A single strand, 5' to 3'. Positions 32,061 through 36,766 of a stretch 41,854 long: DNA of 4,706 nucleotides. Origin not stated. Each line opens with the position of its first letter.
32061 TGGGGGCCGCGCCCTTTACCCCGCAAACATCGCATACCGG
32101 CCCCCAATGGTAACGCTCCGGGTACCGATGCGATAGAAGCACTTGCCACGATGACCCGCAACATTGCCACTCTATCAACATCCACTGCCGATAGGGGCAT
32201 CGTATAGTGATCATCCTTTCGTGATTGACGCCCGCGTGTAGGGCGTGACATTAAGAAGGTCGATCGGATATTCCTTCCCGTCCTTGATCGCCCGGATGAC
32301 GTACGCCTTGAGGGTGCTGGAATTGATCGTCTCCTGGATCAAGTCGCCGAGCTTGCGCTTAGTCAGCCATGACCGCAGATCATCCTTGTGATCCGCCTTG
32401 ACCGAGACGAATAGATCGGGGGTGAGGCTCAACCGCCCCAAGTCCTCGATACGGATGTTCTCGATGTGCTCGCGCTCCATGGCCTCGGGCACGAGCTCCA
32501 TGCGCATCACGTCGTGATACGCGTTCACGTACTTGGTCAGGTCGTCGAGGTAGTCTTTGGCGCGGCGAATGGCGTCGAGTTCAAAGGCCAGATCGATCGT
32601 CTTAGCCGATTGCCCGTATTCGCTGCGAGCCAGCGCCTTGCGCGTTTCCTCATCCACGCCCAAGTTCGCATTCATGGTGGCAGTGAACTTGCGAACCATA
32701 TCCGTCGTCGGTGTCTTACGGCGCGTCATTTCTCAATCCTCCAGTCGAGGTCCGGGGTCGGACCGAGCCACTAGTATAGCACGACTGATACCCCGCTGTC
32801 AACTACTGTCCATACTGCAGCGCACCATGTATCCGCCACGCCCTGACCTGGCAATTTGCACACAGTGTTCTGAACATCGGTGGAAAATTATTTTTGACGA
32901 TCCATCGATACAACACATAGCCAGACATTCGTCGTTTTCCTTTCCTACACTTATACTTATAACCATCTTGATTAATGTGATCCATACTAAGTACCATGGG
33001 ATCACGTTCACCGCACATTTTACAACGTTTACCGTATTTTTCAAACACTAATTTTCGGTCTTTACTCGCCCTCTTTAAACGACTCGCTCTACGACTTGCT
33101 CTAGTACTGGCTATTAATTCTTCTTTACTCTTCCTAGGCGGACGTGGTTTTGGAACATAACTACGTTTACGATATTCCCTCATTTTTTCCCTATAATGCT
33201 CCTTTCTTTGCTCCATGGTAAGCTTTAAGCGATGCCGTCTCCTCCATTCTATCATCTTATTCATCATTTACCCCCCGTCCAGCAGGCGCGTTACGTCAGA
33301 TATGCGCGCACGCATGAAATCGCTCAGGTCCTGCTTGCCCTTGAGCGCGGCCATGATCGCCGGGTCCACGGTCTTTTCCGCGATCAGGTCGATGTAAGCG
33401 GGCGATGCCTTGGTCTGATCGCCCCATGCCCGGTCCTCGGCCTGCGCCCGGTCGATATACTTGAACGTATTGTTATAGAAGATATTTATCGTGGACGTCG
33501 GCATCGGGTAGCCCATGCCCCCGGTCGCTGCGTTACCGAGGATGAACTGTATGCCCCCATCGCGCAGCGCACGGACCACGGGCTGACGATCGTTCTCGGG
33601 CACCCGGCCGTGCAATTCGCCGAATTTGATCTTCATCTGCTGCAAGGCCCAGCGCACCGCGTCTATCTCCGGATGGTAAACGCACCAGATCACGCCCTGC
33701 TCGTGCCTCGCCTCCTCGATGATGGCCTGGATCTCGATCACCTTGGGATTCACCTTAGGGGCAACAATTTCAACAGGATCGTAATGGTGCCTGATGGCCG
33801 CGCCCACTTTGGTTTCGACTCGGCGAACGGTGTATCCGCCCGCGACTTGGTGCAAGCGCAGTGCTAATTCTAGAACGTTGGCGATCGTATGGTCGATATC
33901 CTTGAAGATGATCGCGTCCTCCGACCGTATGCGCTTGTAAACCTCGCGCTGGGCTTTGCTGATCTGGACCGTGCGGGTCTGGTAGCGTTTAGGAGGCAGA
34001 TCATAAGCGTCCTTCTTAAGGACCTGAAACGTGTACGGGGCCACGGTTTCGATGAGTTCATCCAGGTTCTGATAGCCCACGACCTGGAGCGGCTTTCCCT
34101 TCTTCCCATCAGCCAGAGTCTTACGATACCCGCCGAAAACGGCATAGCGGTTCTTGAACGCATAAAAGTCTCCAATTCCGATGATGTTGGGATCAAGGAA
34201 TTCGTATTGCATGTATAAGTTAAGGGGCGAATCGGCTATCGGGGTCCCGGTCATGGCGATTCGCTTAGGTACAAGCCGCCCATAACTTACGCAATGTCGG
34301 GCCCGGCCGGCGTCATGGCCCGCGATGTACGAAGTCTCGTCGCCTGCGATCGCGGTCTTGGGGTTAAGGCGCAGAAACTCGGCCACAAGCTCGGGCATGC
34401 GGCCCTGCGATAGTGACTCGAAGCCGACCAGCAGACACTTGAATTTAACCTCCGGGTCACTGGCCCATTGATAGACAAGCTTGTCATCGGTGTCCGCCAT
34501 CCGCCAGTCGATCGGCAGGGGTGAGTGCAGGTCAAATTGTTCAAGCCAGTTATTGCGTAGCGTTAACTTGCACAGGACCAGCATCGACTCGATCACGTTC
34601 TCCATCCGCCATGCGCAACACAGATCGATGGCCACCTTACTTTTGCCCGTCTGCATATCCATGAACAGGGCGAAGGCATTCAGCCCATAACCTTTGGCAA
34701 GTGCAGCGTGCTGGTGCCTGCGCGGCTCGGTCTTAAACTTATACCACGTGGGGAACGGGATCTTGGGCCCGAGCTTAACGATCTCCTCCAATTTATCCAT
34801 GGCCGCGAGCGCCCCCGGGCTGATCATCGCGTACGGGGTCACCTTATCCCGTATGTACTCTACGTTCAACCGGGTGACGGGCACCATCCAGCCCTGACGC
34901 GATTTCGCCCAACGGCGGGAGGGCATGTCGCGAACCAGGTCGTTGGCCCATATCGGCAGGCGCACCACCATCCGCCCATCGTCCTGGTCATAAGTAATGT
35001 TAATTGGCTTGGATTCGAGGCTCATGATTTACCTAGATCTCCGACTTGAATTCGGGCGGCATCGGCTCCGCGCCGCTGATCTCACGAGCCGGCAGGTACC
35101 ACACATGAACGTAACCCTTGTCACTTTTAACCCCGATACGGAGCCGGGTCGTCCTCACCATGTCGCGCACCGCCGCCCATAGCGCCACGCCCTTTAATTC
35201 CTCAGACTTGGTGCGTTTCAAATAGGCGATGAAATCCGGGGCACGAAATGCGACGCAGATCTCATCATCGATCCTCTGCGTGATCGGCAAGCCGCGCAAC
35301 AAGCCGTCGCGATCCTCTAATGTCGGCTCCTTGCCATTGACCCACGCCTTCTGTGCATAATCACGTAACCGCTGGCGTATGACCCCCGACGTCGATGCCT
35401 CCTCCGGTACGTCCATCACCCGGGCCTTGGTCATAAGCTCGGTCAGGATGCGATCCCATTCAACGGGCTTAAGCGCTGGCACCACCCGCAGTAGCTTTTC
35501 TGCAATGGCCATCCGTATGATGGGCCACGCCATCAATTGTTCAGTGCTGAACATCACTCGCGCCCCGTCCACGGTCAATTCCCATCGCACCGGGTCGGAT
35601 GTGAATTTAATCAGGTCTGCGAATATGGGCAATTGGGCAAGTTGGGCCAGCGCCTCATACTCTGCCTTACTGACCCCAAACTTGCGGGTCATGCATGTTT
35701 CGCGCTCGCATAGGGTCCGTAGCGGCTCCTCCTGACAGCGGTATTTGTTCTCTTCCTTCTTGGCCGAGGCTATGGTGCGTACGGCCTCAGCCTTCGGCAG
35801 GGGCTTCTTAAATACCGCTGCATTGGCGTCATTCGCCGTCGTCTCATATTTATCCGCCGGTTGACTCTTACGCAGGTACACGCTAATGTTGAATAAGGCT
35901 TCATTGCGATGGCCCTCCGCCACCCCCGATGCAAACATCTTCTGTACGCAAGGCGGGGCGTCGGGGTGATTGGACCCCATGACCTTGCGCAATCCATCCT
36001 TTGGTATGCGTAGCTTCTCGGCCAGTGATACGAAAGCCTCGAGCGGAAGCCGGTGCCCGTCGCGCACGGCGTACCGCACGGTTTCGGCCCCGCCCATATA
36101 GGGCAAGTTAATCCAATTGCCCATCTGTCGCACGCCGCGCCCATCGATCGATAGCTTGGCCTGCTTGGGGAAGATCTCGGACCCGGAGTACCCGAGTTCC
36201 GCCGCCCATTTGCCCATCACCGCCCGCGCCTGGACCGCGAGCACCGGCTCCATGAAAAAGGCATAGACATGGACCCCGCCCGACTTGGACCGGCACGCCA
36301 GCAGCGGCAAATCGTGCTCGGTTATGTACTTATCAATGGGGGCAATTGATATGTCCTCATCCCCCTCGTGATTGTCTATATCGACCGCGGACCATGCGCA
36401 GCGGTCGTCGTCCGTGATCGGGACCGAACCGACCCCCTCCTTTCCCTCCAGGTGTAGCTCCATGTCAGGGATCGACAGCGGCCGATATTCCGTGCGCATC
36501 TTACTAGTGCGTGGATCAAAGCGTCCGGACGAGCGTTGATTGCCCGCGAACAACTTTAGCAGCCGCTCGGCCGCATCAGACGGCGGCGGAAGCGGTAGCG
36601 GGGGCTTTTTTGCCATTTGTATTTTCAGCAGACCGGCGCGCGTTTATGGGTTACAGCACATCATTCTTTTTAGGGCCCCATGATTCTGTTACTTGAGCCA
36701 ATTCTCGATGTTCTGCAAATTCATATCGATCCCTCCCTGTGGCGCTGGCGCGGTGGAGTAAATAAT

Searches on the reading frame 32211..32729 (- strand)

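Call 40: search_protein_families(library=pfam, proteins=[window:32211-32729:-], max_evalue=0.01)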
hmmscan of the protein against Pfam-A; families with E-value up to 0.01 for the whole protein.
window:32211-32729:- (172 aa): 1 family
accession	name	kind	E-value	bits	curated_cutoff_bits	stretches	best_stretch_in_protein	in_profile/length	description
PF23984.1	DUF7307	-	2.5e-28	99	27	1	45-171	3-129/129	Pam3 gp33-like protein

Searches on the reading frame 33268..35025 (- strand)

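Call 16: search_protein_families(library=phrogs, proteins=[window:33268-35025:-], max_evalue=0.01)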
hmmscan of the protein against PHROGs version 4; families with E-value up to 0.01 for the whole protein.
window:33268-35025:- (585 aa): 2 families
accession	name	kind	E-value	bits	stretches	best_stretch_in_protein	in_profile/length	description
phrog_62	-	DNA, RNA and nucleotide metabolism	4.8e-86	290.5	1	15-579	648-1140/1881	DNA helicase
phrog_11801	-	other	0.006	14.7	1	258-369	1104-1223/2269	DNA methyltransferase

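Call 17: search_protein_families(library=pfam, proteins=[window:33268-35025:-], max_evalue=0.01)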
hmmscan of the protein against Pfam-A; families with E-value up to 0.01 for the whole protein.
window:33268-35025:- (585 aa): 2 families
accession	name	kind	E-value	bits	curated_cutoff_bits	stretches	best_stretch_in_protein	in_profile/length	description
PF00176.29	SNF2-rel_dom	-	9.1e-15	54.9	24.9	1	142-394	45-284/290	SNF2-related domain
PF00271.37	Helicase_C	-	5.4e-07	30.3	23.5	1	431-534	5-107/110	Helicase conserved C-terminal domain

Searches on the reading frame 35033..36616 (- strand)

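Call 16: search_protein_families(library=phrogs, proteins=[window:35033-36616:-], max_evalue=0.01)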
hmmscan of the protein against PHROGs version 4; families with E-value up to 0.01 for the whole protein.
window:35033-36616:- (527 aa): 3 families
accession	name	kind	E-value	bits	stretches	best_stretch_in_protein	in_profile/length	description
phrog_21866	-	DNA, RNA and nucleotide metabolism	4.5e-109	367.2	1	16-508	4-519/538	primase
phrog_5362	-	DNA, RNA and nucleotide metabolism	6.9e-05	23.3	0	99-143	139-184/280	DNA primase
phrog_695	-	DNA, RNA and nucleotide metabolism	0.00025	21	1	183-312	162-291/704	DNA polymerase/primase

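Call 17: search_protein_families(library=pfam, proteins=[window:35033-36616:-], max_evalue=0.01)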
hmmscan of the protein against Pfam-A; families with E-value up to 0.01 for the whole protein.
window:35033-36616:- (527 aa): 2 families
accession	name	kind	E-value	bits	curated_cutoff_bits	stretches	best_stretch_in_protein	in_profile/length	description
PF22548.2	AEP-TOTE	-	9.2e-16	58.6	27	1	40-178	54-194/230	TOTE conflict system, Archaeo-Eukaryotic Primase domain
PF08708.16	PriCT_1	-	0.00042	20.3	21.1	1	229-289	5-65/67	Primase C terminal 1 (PriCT-1)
